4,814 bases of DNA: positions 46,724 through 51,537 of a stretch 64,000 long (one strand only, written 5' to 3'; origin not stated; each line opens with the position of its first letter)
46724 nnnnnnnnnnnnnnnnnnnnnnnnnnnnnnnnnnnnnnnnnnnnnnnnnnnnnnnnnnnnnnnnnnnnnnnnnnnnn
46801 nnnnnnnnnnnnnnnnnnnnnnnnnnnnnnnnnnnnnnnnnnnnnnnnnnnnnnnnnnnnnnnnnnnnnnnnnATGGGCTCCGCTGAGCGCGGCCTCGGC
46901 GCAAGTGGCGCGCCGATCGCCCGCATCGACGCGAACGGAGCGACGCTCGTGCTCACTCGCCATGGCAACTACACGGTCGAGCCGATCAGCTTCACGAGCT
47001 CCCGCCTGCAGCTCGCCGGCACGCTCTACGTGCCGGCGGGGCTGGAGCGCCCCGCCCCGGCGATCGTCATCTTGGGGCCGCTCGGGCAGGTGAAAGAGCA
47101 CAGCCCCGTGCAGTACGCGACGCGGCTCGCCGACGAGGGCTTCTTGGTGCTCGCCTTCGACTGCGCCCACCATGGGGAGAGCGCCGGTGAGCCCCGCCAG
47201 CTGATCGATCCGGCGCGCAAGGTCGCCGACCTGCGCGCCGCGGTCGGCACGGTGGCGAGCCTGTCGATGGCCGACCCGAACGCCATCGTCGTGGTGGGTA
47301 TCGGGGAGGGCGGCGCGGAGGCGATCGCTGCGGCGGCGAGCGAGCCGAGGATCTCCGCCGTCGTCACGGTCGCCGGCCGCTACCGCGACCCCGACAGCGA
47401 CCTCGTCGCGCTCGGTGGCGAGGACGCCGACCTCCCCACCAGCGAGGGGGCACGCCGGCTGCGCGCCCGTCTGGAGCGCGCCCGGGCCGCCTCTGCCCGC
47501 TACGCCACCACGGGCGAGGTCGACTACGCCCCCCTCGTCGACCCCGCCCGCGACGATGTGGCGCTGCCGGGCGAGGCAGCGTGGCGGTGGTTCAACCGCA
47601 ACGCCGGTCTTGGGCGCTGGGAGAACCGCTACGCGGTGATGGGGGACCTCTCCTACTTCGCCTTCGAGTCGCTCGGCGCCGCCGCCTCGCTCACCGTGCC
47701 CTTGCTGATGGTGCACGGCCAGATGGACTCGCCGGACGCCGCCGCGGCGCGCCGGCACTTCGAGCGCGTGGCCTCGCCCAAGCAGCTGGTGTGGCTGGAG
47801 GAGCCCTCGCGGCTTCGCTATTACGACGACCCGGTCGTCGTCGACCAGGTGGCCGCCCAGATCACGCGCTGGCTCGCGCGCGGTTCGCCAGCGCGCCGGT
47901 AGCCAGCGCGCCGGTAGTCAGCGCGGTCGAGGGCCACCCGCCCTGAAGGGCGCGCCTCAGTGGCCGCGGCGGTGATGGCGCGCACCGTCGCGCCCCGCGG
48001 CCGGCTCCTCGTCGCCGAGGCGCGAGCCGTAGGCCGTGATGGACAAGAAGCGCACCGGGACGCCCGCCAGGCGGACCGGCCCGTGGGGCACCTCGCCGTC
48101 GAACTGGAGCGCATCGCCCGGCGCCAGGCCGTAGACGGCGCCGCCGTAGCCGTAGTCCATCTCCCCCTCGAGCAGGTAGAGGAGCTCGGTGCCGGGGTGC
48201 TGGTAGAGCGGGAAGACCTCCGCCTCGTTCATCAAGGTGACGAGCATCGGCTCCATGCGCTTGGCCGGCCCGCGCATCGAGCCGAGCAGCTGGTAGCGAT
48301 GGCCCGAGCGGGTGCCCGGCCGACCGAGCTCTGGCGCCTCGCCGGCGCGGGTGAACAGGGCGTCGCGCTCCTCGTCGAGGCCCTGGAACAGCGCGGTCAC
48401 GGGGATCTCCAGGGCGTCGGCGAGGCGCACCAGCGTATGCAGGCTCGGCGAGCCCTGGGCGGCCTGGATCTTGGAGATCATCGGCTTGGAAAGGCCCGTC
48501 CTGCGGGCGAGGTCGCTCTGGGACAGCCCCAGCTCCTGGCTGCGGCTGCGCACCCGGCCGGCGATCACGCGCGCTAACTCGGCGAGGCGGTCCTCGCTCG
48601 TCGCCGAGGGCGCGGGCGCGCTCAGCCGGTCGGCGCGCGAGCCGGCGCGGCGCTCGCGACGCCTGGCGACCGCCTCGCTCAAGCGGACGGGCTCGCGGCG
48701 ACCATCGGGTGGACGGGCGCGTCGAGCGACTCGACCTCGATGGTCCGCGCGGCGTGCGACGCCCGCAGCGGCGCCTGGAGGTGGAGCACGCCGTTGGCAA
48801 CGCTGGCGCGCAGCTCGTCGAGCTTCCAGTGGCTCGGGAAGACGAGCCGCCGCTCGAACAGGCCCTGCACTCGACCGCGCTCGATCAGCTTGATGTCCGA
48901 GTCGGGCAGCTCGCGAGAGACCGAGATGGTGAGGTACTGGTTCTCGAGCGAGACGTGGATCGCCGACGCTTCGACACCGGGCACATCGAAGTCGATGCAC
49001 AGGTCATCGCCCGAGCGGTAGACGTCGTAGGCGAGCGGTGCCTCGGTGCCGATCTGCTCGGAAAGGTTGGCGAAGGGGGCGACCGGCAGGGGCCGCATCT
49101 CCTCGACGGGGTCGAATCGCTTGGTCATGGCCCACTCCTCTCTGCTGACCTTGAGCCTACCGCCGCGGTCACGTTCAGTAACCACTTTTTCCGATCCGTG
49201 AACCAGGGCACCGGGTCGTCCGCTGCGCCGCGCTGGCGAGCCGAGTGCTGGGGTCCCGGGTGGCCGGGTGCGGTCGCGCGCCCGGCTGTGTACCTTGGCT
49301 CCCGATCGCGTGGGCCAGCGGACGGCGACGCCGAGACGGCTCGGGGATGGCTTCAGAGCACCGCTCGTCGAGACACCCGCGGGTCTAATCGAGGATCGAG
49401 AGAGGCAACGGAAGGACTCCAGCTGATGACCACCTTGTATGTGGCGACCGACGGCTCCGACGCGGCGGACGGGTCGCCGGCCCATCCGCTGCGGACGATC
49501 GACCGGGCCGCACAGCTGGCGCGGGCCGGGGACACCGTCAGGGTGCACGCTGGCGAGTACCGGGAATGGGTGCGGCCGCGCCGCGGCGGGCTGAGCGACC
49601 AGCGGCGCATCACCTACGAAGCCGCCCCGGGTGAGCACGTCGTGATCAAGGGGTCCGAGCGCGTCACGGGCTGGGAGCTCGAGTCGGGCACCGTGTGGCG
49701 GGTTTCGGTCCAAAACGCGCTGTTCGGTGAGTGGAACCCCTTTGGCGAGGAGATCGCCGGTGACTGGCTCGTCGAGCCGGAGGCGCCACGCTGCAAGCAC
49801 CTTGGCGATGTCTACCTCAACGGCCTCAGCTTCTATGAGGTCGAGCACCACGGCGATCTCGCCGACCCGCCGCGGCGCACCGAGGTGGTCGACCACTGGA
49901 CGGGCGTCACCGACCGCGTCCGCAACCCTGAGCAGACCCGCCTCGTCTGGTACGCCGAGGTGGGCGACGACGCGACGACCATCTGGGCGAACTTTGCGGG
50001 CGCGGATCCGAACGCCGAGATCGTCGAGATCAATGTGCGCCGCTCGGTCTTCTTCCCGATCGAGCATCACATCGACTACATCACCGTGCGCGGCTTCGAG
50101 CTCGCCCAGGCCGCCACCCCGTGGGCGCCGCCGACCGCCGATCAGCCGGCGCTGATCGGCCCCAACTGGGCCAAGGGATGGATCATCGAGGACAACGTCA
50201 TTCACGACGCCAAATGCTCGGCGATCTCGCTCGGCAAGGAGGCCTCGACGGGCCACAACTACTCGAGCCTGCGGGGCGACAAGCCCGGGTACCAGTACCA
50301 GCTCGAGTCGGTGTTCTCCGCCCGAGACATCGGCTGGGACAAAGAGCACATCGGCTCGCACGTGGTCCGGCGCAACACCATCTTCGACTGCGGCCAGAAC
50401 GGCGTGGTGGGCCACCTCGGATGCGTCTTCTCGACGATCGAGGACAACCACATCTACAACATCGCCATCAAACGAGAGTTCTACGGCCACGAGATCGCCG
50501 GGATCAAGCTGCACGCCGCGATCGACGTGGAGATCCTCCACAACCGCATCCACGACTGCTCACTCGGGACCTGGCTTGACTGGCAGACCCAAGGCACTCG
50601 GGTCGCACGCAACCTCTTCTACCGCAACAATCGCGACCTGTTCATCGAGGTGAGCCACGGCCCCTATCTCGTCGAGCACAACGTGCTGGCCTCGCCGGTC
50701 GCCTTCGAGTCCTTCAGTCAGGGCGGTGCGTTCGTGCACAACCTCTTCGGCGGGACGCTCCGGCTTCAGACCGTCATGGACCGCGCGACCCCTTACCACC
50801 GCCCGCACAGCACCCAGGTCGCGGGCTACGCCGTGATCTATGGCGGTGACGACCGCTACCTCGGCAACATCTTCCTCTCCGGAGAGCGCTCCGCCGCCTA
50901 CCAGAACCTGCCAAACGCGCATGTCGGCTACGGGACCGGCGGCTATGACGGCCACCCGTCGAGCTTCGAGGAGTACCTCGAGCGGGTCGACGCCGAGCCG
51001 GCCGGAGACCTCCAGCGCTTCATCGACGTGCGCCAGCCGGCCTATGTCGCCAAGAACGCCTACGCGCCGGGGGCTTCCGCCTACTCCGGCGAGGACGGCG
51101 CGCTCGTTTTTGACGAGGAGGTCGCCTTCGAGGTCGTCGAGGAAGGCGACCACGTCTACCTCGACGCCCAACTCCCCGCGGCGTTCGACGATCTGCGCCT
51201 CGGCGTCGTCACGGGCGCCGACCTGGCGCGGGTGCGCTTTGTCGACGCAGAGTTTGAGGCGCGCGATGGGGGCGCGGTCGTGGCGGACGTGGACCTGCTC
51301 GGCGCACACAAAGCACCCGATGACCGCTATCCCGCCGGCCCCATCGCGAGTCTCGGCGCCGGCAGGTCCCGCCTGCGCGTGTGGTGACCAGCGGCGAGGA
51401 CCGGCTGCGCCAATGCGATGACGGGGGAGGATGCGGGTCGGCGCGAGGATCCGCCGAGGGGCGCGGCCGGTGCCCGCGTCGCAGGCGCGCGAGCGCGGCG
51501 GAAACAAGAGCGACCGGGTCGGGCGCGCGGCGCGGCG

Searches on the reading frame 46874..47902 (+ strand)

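Call 47: search_protein_families(library=pfam, proteins=[window:46874-47902:+], max_evalue=0.00001)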
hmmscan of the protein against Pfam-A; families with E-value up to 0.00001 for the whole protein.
window:46874-47902:+ (342 aa): 4 families
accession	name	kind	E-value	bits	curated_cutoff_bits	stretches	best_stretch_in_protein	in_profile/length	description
PF12146.15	Hydrolase_4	-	4.7e-10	39.6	27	1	80-171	22-112/239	Serine aminopeptidase, S33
PF02129.25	Peptidase_S15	-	2e-07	31.4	23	1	46-306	4-254/262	X-Pro dipeptidyl-peptidase (S15 family)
PF01738.24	DLH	-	5.7e-07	29.8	21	1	48-168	2-129/217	Dienelactone hydrolase family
PF12697.13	Abhydrolase_6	-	2.3e-06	28.9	26.3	1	83-309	21-200/217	Alpha/beta hydrolase family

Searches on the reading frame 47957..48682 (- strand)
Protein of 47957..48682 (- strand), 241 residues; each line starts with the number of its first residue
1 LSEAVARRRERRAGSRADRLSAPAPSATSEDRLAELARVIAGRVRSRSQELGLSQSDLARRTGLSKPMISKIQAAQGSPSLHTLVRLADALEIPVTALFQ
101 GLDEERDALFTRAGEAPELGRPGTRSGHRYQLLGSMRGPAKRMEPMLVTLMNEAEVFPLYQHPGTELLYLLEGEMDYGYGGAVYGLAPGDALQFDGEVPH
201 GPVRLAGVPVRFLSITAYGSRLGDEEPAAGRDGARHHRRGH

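Call 47: search_protein_families(library=pfam, proteins=[window:47957-48682:-], max_evalue=0.00001)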
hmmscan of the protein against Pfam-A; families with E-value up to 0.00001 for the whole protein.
window:47957-48682:- (241 aa): 4 families
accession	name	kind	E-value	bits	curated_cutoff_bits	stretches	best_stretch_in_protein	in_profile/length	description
PF07883.17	Cupin_2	-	6.1e-12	45.5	27.2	1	147-215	2-69/70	Cupin domain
PF01381.28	HTH_3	-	4e-11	43.2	23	1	49-96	6-53/55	Helix-turn-helix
PF13560.12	HTH_31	-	6.9e-06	26.7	27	0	42-94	4-57/64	Helix-turn-helix domain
PF13443.12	HTH_26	-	8.6e-06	26.4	22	0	50-94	8-53/63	Cro/C1-type HTH DNA-binding domain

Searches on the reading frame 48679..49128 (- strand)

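Call 47: search_protein_families(library=pfam, proteins=[window:48679-49128:-], max_evalue=0.00001)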
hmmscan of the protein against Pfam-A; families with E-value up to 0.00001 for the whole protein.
window:48679-49128:- (149 aa): 1 family
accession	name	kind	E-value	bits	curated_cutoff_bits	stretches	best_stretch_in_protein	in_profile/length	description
PF00011.27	HSP20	-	5e-13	49.5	20.8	1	41-132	7-101/102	Hsp20/alpha crystallin family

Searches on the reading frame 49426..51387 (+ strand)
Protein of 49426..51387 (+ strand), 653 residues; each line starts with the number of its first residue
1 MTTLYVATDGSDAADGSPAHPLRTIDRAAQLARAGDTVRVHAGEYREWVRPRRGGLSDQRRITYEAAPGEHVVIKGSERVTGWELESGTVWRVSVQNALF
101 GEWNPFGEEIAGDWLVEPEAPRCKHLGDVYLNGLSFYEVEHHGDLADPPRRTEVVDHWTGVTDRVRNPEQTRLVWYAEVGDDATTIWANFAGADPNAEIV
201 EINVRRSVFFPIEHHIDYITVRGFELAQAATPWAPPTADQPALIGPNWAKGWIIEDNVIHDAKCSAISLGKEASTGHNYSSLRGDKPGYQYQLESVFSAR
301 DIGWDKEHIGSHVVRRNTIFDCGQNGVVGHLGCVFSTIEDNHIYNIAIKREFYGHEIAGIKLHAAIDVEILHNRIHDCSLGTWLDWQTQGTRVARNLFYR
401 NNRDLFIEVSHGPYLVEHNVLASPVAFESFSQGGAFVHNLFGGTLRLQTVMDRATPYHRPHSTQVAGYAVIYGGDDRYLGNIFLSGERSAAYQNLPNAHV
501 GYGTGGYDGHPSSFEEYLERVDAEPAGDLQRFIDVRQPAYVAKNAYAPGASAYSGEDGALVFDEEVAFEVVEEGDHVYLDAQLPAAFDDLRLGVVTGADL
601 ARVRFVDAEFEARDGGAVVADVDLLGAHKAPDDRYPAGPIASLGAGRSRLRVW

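Call 47: search_protein_families(library=pfam, proteins=[window:49426-51387:+], max_evalue=0.00001)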
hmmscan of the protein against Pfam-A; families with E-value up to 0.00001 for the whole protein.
window:49426-51387:+ (653 aa): 3 families
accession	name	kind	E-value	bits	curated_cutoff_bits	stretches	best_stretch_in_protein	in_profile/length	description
PF21258.2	Glyco_hydro_120_ins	-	1.6e-42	145.2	27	1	80-202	1-121/121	Glycoside hydrolase 120, insertion domain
PF13229.12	Beta_helix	-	3.6e-07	30.4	25.9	0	313-420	35-133/158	Right handed beta helix region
PF07602.17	DUF1565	-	2.8e-06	27.3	20.3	0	9-47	2-40/257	Protein of unknown function (DUF1565)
